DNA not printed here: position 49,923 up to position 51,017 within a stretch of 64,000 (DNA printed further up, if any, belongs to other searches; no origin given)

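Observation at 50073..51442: GC-rich two-gene islet: divergent GNAT acetyltransferase and 264-aa unknown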

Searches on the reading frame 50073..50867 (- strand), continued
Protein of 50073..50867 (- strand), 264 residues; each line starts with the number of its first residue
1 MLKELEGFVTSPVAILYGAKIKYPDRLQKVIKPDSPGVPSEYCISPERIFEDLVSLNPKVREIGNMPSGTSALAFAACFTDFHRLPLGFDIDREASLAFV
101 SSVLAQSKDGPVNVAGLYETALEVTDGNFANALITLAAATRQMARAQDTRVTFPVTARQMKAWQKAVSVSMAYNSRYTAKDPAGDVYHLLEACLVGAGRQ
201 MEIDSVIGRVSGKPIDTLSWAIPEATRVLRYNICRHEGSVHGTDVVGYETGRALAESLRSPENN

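Call 42: predict_structure(alignment_id=A1)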
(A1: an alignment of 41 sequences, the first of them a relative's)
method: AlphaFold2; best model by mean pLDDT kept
length: 264 residues; sequences in the alignment: 41
mean_pLDDT: 91.3   pTM: 0.91
mean pLDDT of the five models: 91.3, 91.2, 89.6, 89.3, 89.0
residues with pLDDT >= 90: 211; 70-90: 34; 50-70: 18; < 50: 1
segments of 3 or more residues with pLDDT < 50: none
pLDDT, mean of each block of 10 residues (from residue 1): 75 93 94 71 85 96 96 96 94 98 96 96 98 98 97 96 87 67 93 98 92 95 92 90 94 95 65
secondary structure, 60 per line:
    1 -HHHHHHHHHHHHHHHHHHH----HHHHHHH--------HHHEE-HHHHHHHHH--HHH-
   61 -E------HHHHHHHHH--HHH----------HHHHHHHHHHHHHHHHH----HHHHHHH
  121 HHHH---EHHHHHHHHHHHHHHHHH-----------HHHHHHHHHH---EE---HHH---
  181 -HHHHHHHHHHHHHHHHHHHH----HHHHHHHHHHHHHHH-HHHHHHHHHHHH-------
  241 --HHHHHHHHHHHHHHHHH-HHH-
elements in order: H2-20 H25-31 H46-54 H69-77 H93-109 H114-124 H129-145 H157-166 H182-201 H206-220 H222-233 H243-259
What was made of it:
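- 50073..50867 (-): 264-aa gene ('u264'). It belongs to a rare uncharacterised Patescibacteria family and is predicted to be a soluble all-alpha protein. AlphaFold2 with A1 gives pLDDT 91.3 and pTM 0.91, with 12 helices (call 42).
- Tried and rejected: The model built with the alignment was good (call 42).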

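Call 53: find_encoding_contigs(protein=P0010, flank=8000, max_places=3)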
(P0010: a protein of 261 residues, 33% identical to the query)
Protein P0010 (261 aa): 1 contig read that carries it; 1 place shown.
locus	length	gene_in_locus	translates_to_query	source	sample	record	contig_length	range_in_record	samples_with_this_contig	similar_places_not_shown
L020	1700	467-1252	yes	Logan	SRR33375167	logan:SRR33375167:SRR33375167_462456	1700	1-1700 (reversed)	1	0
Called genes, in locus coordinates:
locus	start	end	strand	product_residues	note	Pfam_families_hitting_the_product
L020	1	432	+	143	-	?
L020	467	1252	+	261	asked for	-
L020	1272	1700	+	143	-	?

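Call 54: find_encoding_contigs(protein=P0011, flank=8000, max_places=3)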
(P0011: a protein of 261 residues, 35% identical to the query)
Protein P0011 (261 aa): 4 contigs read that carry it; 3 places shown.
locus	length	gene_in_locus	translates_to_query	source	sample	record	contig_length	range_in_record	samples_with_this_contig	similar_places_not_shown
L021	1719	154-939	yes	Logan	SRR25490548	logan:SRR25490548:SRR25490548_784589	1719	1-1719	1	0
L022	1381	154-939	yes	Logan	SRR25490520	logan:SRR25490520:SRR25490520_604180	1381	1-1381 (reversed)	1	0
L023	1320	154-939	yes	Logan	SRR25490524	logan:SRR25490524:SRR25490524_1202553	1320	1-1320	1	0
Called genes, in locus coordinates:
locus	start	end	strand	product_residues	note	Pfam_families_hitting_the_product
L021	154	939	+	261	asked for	-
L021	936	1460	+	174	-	PF00588:SpoU_methylase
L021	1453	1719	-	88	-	?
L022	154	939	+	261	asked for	-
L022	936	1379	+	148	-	?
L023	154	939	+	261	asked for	-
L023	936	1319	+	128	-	?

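Call 55: find_encoding_contigs(protein=P0012, flank=8000, max_places=3)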
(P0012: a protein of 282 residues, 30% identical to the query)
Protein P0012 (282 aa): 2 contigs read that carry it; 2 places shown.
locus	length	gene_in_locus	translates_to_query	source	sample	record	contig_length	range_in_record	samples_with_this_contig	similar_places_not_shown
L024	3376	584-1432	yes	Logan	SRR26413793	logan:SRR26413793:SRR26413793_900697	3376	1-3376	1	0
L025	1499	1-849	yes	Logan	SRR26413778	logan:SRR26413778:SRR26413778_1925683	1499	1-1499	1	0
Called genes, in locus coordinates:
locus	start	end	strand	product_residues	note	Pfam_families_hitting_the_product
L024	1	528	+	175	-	?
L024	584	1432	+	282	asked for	-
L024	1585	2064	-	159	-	PF07963:N_methyl (weak)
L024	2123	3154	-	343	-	-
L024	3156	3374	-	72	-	?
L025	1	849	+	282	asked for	?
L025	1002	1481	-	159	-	PF07963:N_methyl (weak)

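Call 56: fold_search(model_id=the predicted structure, library=pdb)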
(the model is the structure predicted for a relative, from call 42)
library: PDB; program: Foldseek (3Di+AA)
matches with E <= 10: 149; with E <= 0.001: 0
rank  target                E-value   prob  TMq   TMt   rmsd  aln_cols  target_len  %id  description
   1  3tp3                  7.3e-01  0.11  0.15  0.19  13.2       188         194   11  Structure of HTH-type transcriptional regulator EthR, G106W mutant (released 2011-12-21)
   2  5nim                  8.3e-01  0.14  0.18  0.23  12.7       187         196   13  EthR complex (released 2017-11-15)
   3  8x9c_B                1.0e+00  0.07  0.17  0.17  13.8       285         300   10  Class I terpene synthase: eudesmanediol synthase (apo-PeTS3) (released 2025-06-11)
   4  1t56                  1.0e+00  0.13  0.18  0.23  12.4       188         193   13  Crystal structure of TetR family repressor M. tuberculosis EthR (released 2004-07-27)
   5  5jki                  1.0e+00  0.13  0.21  0.25  18.4       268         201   12  Crystal structure of the first transmembrane PAP2 type phosphatidylglycerolphosphate phosphatase from Bacillus subtilis (released 2017-02-22)
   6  9i20_A                1.0e+00  0.04  0.15  0.14  19.2       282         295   13  Cryo-EM structure of human SLC35B1 with ADP (released 2025-05-21)
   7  6vyd_A                1.6e+00  0.03  0.15  0.14  18.6       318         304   14  Terpenoid Cyclase FgGS in Complex with Mg, Inorganic Pyrophosphate, and Benzyltriethylammonium cation (released 2020-07-08)
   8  6ho9                  1.9e+00  0.08  0.15  0.19  13.0       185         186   11  TRANSCRIPTIONAL REPRESSOR ETHR FROM MYCOBACTERIUM TUBERCULOSIS IN COMPLEX WITH BDM44825 (released 2018-12-26)
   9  7jg8_d                1.9e+00  0.03  0.14  0.11  28.6       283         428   16  Cryo-EM structure of bedaquiline-saturated Mycobacterium smegmatis ATP synthase rotational state 1 (backbone model) (released 2020-08-19)
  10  4m3d                  2.0e+00  0.10  0.18  0.23  12.6       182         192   13  Rapid and efficient design of new inhibitors of Mycobacterium tuberculosis transcriptional repressor EthR using fragment (released 2014-06-25)
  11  5w1i_C                2.0e+00  0.03  0.15  0.05  22.5       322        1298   11  Crystal structure of LbaCas13a (C2c2) bound to mature crRNA (20-nt spacer) (released 2017-09-13)
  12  7ngg                  2.1e+00  0.08  0.16  0.19  12.7       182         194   14  Mycobacterium tuberculosis transcriptional regulator EthR with bound inhibitory compound (released 2022-02-23)
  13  8hd3_B                2.1e+00  0.02  0.11  0.12  20.8       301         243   11  Farnesoid X Receptor Agonists_FXR fused with a HD3 peptide (released 2023-11-08)
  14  4lfg_A                2.2e+00  0.04  0.18  0.17  21.3       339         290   11  Crystal structure of geranylgeranyl diphosphate synthase sub1274 (target efi-509455) from streptococcus uberis 0140j w (released 2013-07-10)
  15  6xvi_C                2.2e+00  0.02  0.11  0.08  21.3       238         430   11  Crystal structure of Megabody Mb-Nb207-c7HopQ_A12 (released 2021-01-13)
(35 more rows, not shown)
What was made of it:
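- On Isoprenoid (class I terpenoid / GGPP) synthase fold (considered for the 264-aa protein): Foldseek TM-scores are 0.19 or less (call 56).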

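Call 59: search_protein_families(library=pfam, proteins=[L020:1-432:+, L020:1272-1700:+, L024:1-528:+], max_evalue=0.01)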
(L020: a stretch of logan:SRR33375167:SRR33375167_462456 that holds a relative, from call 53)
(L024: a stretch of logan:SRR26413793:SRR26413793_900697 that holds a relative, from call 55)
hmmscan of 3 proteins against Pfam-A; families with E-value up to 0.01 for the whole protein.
L020:1-432:+ (143 aa): 1 family
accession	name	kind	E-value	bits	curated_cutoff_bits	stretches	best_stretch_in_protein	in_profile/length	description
PF01520.23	Amidase_3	-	3.2e-08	34.3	27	1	21-120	68-157/174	N-acetylmuramoyl-L-alanine amidase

L020:1272-1700:+ (143 aa): 0 families

L024:1-528:+ (175 aa): 1 family
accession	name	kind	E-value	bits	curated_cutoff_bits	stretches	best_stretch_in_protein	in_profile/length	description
PF21934.1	Yop-YscD_ppl_3rd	-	0.0059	16.8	24.3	0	53-76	26-49/64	YscD/CdsD-like Bon-like domain 3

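Call 60: fold_search(model_id=the predicted structure, library=viral)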
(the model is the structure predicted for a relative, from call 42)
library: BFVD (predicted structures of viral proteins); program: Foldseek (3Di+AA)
matches with E <= 10: 127; with E <= 0.001: 0
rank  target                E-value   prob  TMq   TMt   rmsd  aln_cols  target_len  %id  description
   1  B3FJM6                8.8e-01  0.07  0.16  0.19  17.0       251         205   12  Uncharacterized protein [Pseudomonas phage 201phi2-1]
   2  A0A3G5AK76            1.3e+00  0.06  0.19  0.11  16.7       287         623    9  Uncharacterized protein [Sylvanvirus sp.]
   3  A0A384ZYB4            1.3e+00  0.07  0.16  0.19  12.5       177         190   11  Uncharacterized protein [Dickeya phage vB_DsoM_AD1]
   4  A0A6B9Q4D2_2          1.4e+00  0.02  0.12  0.05  18.4       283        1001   14  RNA-directed RNA polymerase [Plasmopara viticola lesion associated mononega virus 1]
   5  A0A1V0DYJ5            1.5e+00  0.06  0.19  0.14  18.7       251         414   13  (no name in the UniProt tables at hand)
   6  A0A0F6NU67            1.5e+00  0.04  0.13  0.15  16.0       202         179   12  19.7 kDa protein [Grapevine leafroll-associated virus 3]
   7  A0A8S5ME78            1.5e+00  0.03  0.12  0.14  16.5       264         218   10  dUTPase [Siphoviridae sp. ctYh54]
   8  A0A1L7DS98            1.7e+00  0.06  0.15  0.07  19.9       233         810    9  DNA-directed RNA polymerase [Ralstonia phage phiAp1]
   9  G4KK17                2.2e+00  0.08  0.22  0.28  10.0       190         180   12  (no name in the UniProt tables at hand)
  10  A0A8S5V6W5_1          2.3e+00  0.02  0.13  0.04  21.5       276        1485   13  Uncharacterized protein [CrAss-like virus sp. ctXt06]
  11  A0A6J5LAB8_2          2.5e+00  0.02  0.12  0.06  20.2       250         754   13  ParB/Sulfiredoxin [uncultured Caudovirales phage]
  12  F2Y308                2.6e+00  0.07  0.16  0.08  18.3       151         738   10  (no name in the UniProt tables at hand)
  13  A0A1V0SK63            2.6e+00  0.05  0.15  0.17  14.5       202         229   16  Uncharacterized protein [Klosneuvirus KNV1]
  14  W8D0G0                2.6e+00  0.04  0.16  0.19  17.1       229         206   12  Uncharacterized protein [Erwinia phage PhiEaH1]
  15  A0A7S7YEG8            2.8e+00  0.07  0.11  0.07  13.3       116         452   16  Uncharacterized protein [Medusavirus stheno T3]
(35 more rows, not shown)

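Call 69: list_cluster_members(proteins=[P0006, P0007, P0008, P0009, P0010, P0011, P0012, P0013, P0014, P0015])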
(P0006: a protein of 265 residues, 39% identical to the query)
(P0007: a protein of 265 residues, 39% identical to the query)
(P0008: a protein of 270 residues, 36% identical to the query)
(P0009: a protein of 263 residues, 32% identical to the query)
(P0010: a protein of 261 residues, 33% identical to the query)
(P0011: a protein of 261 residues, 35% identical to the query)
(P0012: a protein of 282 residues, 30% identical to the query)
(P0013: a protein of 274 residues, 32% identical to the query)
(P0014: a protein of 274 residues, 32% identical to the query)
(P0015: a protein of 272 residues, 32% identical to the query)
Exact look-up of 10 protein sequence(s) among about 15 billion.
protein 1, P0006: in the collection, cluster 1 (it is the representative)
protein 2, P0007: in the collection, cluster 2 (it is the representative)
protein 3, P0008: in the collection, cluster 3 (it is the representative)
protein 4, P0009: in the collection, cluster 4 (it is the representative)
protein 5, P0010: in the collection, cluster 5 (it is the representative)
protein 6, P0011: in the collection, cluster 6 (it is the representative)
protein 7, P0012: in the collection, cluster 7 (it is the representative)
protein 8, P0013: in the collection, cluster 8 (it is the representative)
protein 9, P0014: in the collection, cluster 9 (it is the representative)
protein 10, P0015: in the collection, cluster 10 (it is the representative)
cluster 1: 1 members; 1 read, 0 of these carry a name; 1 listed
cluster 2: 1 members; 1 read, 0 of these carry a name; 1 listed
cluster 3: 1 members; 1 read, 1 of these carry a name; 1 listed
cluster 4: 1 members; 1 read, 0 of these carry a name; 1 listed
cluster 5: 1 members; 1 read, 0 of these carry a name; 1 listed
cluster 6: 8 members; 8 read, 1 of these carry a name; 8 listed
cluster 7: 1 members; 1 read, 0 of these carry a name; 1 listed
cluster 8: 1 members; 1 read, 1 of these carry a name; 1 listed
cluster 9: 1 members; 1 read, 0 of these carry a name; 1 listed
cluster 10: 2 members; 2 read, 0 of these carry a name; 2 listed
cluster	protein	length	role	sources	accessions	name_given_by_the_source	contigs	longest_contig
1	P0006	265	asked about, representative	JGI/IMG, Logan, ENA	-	-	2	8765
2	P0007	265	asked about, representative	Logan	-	-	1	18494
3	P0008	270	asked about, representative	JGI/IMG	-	hypothetical protein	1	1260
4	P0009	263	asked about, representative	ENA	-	-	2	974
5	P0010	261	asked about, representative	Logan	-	-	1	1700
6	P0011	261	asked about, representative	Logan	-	-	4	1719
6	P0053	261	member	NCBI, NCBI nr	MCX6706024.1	MAG: hypothetical protein NTV24_02860 [Candidatus Woesebacteria bacterium] | hypothetical protein [Candidatus Woesebacteria bacterium]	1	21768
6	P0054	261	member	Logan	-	-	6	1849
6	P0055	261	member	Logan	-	-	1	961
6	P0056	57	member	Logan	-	-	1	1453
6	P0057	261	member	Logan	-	-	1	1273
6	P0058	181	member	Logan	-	-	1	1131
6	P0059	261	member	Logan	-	-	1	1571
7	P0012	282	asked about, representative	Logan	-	-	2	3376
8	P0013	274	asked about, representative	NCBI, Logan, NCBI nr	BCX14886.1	MAG: hypothetical protein KatS3mg088_569 [Patescibacteria group bacterium]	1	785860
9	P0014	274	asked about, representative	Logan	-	-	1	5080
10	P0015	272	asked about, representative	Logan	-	-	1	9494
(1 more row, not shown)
